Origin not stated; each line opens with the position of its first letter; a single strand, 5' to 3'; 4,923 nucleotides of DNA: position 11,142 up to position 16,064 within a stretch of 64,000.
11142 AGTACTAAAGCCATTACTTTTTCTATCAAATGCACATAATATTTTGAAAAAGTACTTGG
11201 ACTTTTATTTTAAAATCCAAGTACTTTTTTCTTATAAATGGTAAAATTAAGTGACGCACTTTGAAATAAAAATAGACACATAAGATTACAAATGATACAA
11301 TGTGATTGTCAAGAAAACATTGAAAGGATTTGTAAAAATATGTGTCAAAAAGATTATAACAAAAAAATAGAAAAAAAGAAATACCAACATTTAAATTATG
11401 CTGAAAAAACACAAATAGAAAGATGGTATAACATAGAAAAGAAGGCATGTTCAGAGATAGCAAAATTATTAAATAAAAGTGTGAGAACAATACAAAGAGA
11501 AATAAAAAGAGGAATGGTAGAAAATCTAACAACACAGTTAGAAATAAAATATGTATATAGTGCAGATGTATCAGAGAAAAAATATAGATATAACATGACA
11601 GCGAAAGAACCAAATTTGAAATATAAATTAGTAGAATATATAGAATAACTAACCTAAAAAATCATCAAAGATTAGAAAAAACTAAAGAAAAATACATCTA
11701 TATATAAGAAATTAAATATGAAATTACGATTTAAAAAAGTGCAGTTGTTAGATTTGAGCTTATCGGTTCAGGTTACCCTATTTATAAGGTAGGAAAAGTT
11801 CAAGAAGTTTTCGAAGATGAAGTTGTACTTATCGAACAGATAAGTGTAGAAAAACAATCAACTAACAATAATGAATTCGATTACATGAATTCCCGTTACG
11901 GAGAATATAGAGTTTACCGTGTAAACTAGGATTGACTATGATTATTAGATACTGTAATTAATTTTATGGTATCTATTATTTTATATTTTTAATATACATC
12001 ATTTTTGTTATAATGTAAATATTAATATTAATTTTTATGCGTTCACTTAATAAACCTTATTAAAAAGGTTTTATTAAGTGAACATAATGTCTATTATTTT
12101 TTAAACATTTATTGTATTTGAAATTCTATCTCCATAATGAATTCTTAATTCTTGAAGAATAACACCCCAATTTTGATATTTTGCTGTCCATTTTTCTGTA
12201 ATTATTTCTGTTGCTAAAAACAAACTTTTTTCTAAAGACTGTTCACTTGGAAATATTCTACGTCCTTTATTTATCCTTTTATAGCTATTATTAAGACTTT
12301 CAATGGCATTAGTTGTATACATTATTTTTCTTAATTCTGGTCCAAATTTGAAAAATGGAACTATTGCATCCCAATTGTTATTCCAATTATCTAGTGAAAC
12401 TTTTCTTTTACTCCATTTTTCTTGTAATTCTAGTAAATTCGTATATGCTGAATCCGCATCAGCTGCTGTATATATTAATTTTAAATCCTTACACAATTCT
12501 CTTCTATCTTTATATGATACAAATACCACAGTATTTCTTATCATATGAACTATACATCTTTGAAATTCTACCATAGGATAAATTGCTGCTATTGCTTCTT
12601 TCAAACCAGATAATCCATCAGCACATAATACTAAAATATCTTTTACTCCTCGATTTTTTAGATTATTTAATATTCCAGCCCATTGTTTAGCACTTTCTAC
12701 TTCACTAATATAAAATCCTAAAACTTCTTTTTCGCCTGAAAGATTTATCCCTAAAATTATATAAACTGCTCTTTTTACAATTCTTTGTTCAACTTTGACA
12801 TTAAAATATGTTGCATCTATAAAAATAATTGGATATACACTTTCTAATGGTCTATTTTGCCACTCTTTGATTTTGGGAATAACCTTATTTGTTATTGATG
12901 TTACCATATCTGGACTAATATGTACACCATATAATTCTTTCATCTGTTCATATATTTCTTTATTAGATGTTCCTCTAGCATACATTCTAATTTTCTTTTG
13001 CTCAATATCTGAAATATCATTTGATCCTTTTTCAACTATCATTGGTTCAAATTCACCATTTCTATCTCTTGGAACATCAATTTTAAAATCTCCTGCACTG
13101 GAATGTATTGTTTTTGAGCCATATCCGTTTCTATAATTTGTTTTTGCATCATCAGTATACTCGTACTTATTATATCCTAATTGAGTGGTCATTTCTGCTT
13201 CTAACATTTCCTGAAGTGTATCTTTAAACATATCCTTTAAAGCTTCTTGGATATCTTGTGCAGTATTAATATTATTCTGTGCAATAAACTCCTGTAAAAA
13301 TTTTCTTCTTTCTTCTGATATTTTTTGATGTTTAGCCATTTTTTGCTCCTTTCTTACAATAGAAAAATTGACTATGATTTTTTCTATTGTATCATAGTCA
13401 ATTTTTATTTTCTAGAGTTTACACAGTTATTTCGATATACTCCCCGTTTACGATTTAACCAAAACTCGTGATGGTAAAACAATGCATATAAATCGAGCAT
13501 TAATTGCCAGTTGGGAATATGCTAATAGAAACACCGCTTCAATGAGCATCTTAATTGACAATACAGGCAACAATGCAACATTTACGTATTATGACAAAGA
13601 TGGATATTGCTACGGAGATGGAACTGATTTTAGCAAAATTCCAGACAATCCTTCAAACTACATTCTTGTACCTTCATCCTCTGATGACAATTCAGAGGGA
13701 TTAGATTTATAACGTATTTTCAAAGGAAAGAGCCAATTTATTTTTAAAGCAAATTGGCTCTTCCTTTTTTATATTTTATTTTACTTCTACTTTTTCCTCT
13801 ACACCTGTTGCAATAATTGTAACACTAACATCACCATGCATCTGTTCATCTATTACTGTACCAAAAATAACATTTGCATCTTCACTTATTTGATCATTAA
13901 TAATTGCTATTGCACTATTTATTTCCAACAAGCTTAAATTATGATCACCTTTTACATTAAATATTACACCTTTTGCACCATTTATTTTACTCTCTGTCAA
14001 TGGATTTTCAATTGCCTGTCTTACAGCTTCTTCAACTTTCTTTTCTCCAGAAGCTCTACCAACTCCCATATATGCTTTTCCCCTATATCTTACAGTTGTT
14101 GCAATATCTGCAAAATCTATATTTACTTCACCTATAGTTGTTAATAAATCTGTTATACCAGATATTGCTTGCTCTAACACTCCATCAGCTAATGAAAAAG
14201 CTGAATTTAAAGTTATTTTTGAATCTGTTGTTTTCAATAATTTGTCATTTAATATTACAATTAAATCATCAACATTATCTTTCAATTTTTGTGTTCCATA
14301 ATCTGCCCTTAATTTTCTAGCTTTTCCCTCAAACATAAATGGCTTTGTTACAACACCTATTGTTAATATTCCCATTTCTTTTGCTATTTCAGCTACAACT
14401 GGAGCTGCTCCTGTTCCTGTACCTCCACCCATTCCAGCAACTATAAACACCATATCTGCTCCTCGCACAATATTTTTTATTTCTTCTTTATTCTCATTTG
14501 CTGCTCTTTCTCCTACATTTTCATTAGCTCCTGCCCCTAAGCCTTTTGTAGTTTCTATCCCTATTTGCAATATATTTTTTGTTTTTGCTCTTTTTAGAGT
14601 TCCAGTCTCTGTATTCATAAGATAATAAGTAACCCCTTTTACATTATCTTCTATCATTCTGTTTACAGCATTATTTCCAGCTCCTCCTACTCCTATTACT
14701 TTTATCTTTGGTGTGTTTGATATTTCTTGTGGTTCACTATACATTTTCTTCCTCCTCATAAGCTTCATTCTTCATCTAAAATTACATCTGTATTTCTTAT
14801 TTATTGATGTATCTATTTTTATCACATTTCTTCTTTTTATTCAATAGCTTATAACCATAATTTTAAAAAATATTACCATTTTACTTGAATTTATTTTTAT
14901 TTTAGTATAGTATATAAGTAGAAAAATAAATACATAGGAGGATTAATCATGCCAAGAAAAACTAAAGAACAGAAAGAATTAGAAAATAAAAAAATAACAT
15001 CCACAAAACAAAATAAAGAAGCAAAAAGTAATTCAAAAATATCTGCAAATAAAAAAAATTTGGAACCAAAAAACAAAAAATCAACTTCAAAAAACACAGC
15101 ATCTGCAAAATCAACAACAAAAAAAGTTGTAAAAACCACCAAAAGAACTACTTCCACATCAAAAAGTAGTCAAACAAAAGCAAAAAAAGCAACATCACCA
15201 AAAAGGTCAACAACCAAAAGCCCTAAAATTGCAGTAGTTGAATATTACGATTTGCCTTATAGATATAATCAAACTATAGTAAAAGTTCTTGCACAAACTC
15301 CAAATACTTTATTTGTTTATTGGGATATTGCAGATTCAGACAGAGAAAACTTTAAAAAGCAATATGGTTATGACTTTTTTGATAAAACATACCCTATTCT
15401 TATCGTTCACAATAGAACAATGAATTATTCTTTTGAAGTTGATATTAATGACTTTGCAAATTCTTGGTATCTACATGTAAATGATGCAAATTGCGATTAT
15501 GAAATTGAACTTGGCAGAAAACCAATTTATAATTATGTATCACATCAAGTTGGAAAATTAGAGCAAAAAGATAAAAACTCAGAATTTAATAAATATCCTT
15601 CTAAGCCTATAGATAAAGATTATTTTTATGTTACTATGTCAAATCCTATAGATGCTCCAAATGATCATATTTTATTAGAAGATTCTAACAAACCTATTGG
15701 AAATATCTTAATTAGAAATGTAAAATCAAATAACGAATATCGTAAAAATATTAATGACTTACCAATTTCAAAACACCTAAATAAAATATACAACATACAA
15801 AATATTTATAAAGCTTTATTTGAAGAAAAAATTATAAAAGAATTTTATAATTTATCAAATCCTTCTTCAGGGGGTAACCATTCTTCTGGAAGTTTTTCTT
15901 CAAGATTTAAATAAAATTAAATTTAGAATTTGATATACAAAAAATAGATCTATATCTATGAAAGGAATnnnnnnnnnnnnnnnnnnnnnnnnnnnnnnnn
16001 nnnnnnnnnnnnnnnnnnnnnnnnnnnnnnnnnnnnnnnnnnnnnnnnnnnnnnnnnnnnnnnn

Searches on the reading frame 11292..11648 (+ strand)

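Call 48: search_protein_families(library=pfam, proteins=[window:11292-11648:+], max_evalue=0.001)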
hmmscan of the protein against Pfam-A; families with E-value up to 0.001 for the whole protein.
window:11292-11648:+ (118 aa): 1 family
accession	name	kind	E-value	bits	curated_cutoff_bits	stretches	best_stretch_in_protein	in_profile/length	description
PF13936.12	HTH_38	-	9.1e-12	45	27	1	30-74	1-44/44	Helix-turn-helix domain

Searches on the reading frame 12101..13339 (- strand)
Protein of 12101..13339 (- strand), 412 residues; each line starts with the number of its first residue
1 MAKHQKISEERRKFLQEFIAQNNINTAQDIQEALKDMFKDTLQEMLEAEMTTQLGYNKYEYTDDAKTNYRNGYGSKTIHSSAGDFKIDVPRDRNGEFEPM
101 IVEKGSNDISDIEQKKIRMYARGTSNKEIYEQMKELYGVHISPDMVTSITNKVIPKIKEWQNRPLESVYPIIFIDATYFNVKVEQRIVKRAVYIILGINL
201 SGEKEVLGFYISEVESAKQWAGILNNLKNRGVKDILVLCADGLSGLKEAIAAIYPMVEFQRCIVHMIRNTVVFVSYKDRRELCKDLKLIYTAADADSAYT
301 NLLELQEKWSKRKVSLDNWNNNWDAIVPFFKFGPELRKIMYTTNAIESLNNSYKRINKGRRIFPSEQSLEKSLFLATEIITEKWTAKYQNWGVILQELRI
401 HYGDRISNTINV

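Call 48: search_protein_families(library=pfam, proteins=[window:12101-13339:-], max_evalue=0.001)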
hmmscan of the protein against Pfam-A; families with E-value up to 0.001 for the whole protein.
window:12101-13339:- (412 aa): 2 families
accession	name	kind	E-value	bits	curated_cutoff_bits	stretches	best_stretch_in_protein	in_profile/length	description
PF00872.24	Transposase_mut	-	6.4e-109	364.7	21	1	12-385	4-377/379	Transposase, Mutator family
PF10551.15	MULE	-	5.1e-06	27.3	27.6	1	172-269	2-99/99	MULE transposase domain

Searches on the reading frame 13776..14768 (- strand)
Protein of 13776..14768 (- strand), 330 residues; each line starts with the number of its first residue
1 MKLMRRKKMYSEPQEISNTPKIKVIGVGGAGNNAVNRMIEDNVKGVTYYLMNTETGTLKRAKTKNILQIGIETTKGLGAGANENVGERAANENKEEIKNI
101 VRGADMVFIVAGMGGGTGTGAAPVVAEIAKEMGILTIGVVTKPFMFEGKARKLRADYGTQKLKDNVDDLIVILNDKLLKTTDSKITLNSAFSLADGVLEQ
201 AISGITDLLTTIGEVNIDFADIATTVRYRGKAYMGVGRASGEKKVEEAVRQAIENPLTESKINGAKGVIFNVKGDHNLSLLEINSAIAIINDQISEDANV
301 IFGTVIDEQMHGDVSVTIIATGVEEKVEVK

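Call 48: search_protein_families(library=pfam, proteins=[window:13776-14768:-], max_evalue=0.001)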
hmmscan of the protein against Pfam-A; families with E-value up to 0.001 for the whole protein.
window:13776-14768:- (330 aa): 2 families
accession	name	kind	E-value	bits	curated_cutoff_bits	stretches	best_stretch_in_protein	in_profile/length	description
PF00091.31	Tubulin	-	1.2e-46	159.8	33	1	21-180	1-188/190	Tubulin/FtsZ family, GTPase domain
PF12327.13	FtsZ_C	-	3.7e-30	104.5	27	1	230-324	1-95/95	FtsZ family, C-terminal domain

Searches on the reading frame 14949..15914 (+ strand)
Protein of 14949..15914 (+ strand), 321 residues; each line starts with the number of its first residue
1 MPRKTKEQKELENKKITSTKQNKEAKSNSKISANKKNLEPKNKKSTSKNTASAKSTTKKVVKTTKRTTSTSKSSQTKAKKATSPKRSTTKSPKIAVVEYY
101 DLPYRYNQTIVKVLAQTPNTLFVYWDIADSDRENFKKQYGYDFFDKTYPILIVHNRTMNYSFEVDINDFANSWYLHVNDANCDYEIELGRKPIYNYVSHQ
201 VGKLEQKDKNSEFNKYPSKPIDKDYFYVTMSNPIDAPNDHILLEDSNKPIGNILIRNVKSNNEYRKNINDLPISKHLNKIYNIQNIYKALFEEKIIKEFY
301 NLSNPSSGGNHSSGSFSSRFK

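Call 48: search_protein_families(library=pfam, proteins=[window:14949-15914:+], max_evalue=0.001)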
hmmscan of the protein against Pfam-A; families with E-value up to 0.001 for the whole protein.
window:14949-15914:+ (321 aa): 1 family
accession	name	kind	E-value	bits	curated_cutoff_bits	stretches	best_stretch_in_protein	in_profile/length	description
PF16258.11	DUF4912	-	5.7e-14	52.8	29.4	1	106-191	1-90/118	Domain of unknown function (DUF4912)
